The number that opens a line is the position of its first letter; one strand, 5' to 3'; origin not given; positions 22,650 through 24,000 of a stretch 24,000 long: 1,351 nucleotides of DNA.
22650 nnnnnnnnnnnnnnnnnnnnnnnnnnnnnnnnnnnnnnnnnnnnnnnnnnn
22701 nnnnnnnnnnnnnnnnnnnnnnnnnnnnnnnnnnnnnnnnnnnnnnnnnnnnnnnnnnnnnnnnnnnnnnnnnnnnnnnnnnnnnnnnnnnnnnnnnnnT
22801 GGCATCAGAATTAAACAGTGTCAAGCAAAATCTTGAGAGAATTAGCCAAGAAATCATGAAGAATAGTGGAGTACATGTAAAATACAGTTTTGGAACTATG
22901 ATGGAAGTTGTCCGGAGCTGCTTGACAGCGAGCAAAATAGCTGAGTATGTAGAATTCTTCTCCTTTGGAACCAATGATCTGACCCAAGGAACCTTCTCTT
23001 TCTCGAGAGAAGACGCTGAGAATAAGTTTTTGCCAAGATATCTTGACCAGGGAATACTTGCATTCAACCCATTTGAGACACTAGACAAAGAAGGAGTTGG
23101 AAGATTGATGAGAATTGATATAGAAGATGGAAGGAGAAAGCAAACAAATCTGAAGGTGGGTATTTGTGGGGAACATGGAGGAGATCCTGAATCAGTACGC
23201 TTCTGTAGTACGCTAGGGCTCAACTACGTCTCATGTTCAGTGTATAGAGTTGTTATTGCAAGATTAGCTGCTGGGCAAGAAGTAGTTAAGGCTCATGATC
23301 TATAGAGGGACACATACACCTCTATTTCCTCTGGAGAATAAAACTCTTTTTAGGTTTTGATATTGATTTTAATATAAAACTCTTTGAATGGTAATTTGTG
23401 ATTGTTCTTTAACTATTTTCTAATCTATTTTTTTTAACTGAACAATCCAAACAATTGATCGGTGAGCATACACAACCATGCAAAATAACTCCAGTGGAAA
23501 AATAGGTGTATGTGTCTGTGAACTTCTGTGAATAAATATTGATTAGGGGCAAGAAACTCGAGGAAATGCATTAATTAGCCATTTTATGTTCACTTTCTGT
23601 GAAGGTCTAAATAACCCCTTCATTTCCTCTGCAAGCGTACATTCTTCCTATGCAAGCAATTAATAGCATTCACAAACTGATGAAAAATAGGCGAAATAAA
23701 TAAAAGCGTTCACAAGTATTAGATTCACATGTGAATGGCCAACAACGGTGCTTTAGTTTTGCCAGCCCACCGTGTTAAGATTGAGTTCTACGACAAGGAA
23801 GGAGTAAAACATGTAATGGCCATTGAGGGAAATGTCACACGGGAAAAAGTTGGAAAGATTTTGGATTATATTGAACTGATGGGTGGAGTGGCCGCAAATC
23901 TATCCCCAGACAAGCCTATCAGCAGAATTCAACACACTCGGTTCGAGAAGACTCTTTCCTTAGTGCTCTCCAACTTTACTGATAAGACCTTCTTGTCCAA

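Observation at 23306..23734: Candidate replication origin: 26-bp inverted ORB-like repeats bracketing an AT-rich unwinding region, 2.8 kb from orc1/cdc6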

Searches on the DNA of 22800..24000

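Call 24: search_rna_families(source=window, start=22800, end=24000, threshold=evalue, max_evalue=1)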
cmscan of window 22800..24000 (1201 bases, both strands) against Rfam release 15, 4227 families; matches with E-value up to 1: 1.
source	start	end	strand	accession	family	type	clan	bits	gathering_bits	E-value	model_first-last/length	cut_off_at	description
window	23263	23353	-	RF02219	ZNRD1-AS1_2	Gene; lncRNA;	-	15.9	60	0.46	1-76/76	no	ZNRD1 antisense RNA 1 conserved region 2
